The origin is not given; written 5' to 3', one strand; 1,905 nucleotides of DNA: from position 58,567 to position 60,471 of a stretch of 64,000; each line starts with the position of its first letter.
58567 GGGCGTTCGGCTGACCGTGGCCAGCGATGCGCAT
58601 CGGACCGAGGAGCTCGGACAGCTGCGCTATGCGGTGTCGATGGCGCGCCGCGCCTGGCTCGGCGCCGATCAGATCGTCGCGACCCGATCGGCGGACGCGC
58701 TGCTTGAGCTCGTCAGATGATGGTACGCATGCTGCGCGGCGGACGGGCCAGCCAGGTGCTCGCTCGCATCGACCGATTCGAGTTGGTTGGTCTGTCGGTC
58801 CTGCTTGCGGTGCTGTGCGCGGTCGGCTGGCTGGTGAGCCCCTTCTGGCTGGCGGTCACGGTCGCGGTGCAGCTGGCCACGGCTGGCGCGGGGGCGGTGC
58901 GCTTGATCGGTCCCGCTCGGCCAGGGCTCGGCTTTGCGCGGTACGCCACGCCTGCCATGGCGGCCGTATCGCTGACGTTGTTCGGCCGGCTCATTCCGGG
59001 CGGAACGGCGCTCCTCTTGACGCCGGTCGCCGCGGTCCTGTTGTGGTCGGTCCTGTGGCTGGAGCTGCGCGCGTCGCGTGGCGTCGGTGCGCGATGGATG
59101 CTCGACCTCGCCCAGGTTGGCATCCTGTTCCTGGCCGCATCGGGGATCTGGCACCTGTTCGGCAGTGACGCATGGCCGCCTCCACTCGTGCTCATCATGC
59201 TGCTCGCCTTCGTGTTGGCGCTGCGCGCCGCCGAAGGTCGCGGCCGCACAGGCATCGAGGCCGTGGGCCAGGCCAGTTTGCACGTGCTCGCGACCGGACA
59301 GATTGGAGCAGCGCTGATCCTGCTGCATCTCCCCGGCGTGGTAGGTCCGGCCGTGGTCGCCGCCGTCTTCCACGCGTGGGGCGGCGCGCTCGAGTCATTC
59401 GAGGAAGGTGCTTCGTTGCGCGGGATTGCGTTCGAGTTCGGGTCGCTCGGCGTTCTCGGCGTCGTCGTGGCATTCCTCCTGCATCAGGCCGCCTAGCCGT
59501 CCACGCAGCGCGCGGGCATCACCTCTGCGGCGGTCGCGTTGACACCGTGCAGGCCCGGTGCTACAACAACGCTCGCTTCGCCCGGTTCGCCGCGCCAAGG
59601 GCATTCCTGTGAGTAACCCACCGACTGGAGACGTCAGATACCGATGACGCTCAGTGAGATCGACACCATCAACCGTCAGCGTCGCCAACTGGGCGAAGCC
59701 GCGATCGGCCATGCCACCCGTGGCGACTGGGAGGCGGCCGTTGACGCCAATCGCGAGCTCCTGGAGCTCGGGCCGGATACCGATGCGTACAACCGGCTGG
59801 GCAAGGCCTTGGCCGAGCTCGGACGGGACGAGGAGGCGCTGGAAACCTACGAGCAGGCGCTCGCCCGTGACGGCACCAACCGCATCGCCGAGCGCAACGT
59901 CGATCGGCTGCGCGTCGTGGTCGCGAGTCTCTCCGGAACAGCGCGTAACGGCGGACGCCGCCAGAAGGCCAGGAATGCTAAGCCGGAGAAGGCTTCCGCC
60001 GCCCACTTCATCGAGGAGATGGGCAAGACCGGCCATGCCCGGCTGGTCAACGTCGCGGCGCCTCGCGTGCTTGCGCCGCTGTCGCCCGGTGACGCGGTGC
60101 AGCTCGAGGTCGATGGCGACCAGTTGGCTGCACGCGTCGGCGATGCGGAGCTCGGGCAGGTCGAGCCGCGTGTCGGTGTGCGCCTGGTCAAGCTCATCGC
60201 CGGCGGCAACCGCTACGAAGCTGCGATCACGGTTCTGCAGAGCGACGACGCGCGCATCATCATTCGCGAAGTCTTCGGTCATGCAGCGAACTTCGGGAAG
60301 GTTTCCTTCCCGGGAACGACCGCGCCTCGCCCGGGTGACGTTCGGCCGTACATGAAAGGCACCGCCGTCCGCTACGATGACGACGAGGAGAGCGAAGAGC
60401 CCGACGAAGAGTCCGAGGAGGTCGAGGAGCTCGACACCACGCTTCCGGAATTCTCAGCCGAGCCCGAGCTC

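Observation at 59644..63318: Two-gene operon: TPR/polyacidic-tail protein plus 937-aa degenerate-methyltransferase/Zn-ribbon/nuclease-like protein, a candidate uncharacterised nucleic-acid system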

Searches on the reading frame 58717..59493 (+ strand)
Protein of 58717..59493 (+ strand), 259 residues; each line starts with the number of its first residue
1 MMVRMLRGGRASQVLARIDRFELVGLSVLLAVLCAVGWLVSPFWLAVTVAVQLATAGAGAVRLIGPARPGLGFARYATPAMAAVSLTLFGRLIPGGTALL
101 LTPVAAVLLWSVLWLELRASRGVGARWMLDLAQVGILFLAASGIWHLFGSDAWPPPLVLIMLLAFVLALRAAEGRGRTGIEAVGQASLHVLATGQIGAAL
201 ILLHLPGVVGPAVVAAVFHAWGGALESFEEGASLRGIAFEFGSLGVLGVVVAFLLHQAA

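Call 3: search_protein_families(library=pfam, proteins=[window:58717-59493:+], max_evalue=1)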
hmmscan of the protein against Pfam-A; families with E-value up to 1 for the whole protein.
window:58717-59493:+ (259 aa): 0 families

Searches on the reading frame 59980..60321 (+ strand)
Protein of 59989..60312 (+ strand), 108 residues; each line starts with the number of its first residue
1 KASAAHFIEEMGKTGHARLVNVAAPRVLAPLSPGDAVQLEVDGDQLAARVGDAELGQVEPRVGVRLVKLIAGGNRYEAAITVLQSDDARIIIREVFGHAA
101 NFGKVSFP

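Call 61: search_solved_structures(query=window:59989-60312:+, max_evalue=10, show_alignments=3)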
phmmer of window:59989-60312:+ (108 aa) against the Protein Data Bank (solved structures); distinct sequences matched with E-value up to 10: 1.
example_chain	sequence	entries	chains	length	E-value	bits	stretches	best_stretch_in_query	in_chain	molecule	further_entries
8fbo_A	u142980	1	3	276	5.5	10.8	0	35-91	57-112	KWOCA_102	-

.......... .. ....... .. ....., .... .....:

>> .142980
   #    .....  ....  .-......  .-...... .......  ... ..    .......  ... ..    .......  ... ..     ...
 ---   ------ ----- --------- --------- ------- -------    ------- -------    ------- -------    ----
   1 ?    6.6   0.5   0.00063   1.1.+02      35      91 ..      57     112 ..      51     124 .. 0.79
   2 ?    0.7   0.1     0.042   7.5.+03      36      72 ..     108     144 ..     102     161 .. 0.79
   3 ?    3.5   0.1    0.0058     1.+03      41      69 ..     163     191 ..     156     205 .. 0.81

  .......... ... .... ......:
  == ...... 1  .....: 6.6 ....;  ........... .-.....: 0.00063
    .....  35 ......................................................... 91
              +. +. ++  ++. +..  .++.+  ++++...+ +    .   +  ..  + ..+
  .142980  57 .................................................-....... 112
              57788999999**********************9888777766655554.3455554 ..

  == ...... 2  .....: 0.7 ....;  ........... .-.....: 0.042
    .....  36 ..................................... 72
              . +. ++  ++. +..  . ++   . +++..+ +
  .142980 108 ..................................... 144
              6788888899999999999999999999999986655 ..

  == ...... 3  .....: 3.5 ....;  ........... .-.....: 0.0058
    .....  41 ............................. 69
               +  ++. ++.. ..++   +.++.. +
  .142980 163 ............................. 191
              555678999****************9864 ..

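Call 65: search_solved_structures(query=A6, max_evalue=10, show_alignments=3)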
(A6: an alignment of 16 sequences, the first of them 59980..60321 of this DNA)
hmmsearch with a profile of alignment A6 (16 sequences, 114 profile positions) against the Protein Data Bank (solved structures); distinct sequences matched with E-value up to 10: 1.
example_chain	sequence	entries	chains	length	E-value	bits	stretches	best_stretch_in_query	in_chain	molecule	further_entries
6gap_A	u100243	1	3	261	1.1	12.8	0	41-91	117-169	Outer capsid protein sigma-1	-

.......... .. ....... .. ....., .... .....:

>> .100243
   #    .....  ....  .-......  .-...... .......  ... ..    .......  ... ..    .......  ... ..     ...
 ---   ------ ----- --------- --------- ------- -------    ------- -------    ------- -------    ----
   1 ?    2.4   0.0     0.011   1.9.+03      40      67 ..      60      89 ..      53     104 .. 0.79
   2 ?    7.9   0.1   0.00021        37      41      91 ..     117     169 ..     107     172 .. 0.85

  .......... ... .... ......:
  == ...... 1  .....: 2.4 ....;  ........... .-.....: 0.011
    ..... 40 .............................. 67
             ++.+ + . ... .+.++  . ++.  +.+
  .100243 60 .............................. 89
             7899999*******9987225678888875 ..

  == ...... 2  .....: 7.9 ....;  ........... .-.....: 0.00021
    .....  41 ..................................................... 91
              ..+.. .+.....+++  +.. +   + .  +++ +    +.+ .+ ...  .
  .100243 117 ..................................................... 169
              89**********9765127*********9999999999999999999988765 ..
